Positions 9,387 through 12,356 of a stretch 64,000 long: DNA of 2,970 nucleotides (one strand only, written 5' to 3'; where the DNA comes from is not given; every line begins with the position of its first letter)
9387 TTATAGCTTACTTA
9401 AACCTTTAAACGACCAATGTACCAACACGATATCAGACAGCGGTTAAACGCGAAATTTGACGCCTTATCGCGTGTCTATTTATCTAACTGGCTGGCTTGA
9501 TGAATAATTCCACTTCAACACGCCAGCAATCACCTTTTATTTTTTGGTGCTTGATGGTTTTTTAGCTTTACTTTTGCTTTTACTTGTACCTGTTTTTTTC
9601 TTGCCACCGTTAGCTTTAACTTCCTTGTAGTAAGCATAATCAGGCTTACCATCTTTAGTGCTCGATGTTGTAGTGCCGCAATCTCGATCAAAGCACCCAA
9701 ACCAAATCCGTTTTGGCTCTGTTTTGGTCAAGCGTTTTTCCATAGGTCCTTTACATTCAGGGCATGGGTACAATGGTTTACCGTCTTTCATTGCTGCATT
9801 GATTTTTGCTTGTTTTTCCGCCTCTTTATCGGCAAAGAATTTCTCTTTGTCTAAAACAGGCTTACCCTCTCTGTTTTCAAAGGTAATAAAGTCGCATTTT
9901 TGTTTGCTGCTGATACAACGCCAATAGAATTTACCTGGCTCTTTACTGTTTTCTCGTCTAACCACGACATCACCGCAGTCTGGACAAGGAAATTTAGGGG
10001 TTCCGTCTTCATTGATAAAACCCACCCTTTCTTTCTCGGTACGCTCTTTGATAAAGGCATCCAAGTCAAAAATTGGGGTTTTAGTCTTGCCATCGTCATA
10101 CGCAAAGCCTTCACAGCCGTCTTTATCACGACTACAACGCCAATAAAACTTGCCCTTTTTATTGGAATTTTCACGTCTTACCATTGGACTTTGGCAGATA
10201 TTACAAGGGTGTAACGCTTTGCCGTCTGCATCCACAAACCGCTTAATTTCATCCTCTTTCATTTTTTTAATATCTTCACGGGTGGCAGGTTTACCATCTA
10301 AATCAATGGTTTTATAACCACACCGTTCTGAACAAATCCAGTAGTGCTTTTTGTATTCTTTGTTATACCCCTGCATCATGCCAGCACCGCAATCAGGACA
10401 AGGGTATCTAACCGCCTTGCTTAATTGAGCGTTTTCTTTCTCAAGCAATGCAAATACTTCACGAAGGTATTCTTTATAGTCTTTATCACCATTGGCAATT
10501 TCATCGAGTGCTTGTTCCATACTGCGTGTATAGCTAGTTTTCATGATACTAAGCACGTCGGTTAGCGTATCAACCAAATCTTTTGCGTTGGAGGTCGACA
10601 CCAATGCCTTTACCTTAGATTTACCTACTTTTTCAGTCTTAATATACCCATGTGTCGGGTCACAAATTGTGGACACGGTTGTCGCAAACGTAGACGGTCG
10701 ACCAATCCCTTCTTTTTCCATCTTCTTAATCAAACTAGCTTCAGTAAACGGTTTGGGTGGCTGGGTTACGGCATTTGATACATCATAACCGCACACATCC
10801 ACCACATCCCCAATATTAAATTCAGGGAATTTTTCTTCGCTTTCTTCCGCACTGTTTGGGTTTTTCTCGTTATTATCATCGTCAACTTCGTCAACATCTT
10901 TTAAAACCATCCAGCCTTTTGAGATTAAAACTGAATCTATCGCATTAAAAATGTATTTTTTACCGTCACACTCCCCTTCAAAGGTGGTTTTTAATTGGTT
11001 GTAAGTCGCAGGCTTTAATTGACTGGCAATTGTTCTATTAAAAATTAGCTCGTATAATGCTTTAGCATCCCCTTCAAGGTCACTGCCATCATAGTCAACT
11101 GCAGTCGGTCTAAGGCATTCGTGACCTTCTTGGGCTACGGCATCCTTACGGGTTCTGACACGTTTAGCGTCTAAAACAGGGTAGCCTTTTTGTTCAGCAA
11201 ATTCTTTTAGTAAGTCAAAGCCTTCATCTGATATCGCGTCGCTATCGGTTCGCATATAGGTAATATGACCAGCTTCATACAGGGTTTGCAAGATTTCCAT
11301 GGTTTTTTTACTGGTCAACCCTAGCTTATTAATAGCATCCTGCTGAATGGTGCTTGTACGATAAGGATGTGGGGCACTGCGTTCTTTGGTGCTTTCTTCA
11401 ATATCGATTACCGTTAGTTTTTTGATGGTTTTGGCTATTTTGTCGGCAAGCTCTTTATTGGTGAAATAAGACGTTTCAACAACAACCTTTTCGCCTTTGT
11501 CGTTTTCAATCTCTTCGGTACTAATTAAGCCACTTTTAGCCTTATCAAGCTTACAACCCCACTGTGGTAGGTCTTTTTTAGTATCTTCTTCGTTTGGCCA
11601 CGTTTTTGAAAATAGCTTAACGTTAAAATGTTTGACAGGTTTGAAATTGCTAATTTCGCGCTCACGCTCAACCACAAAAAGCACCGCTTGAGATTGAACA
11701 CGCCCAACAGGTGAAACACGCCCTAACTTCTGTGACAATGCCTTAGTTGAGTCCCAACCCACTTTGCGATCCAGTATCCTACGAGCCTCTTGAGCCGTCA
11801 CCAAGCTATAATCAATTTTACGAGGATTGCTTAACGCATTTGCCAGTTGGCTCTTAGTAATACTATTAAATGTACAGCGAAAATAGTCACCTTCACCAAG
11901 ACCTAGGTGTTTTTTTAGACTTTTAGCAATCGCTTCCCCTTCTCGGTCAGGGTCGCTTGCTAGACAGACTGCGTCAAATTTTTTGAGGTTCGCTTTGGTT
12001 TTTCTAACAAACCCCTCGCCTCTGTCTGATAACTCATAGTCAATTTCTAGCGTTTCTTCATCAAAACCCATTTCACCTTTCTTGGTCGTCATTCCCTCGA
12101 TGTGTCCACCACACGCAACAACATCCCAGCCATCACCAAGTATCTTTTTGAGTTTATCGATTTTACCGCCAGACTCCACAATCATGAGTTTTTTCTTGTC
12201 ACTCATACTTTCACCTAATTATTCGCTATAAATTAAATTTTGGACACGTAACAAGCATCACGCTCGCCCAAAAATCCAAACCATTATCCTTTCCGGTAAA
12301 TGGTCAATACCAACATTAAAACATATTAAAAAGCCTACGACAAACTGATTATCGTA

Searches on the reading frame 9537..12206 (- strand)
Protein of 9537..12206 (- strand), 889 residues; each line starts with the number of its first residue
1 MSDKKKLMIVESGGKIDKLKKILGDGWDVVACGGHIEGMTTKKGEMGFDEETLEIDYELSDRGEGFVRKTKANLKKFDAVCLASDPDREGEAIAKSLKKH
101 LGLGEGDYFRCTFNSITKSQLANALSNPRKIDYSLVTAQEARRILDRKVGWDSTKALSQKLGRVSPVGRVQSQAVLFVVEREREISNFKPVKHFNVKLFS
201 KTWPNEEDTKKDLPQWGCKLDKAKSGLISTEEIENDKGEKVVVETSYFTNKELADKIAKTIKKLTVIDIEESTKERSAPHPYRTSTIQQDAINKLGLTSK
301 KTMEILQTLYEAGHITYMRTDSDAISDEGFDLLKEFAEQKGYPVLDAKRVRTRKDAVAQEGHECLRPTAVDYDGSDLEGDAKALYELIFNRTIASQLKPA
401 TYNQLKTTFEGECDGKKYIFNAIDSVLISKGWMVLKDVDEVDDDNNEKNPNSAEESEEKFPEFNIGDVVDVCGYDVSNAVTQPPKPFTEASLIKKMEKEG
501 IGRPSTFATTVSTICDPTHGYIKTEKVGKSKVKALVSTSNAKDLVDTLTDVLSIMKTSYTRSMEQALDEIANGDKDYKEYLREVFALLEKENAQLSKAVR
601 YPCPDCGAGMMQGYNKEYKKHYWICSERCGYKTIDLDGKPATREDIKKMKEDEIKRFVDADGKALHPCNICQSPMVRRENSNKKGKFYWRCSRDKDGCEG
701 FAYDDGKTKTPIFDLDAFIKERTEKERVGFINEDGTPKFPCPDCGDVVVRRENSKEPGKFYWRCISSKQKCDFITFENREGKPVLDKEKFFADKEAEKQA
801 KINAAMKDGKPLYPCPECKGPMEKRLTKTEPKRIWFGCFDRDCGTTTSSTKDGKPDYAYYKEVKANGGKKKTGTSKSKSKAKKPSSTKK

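Call 3: search_protein_families(library=pfam, proteins=[window:9537-12206:-], max_evalue=0.01)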
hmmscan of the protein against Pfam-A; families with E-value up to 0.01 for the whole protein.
window:9537-12206:- (889 aa): 5 families
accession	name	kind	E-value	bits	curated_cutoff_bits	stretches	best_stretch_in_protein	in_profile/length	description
PF01131.25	Topoisom_bac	-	1.3e-97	327.9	35.1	1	131-581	2-410/411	DNA topoisomerase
PF01751.28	Toprim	-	3.1e-11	43.7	23.1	1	6-116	1-96/96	Toprim domain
PF13408.12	Zn_ribbon_recom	-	6.4e-09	36.5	25.3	1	668-696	8-34/58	Recombinase zinc beta ribbon domain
PF25169.1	DUF7830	-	0.00028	21.2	27.5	0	799-823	21-45/72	Domain of unknown function (DUF7830)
PF07754.17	HVO_2753_ZBP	-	0.0011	19.1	33.2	1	733-756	11-35/46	Small zinc finger protein HVO_2753-like, Zn-binding pocket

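Call 4: search_protein_families(library=ncbifam, proteins=[window:9537-12206:-], max_evalue=0.01)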
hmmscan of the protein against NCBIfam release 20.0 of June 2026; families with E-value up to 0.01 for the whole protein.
window:9537-12206:- (889 aa): 14 families
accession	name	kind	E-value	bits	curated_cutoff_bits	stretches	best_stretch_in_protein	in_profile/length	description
TIGR01051.1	topA_bact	equivalog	8.9e-125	418.1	456.4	1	7-590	1-570/632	type I DNA topoisomerase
NF004966.0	PRK06319.1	equivalog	6.5e-96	322.2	868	1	4-679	2-659/862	DNA topoisomerase I/SWI domain fusion protein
NF006451.0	PRK08780.1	equivalog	3.3e-90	303.6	1265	1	5-586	3-567/824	DNA topoisomerase I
TIGR01054.1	rgy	equivalog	4.2e-63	213.4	471.7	1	76-587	718-1168/1172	reverse gyrase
NF005829.0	PRK07726.1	subfamily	8.3e-63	213.1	597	1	71-642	87-649/669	DNA topoisomerase 3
TIGR01057.1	topA_arch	equivalog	1.2e-52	179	458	2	242-588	232-565/618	DNA topoisomerase I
TIGR01056.1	topB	subfamily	1.9e-52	178.7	515.75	1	73-597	91-602/706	DNA topoisomerase III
NF004438.0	PRK05776.1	equivalog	3.2e-46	157.8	793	2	235-589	235-576/677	DNA topoisomerase I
NF005555.0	PRK07220.1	equivalog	2e-41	142.2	635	2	234-597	228-577/740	DNA topoisomerase I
NF011532.0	PRK14973.1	equivalog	2.5e-37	128.2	930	2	245-597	239-576/936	DNA topoisomerase I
NF006032.0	PRK08173.1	equivalog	1.6e-23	82.4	1058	1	75-589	95-602/863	DNA topoisomerase III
NF011313.0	PRK14724.1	equivalog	9.3e-18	63.4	1088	1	72-589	96-622/988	DNA topoisomerase III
TIGR00334.1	5S_RNA_mat_M5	equivalog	0.0004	20.5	110.65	0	75-148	45-108/174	ribonuclease M5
NF002362.0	PRK01343.1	equivalog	0.0021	17.7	79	0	599-636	17-45/66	DNA gyrase inhibitor YacG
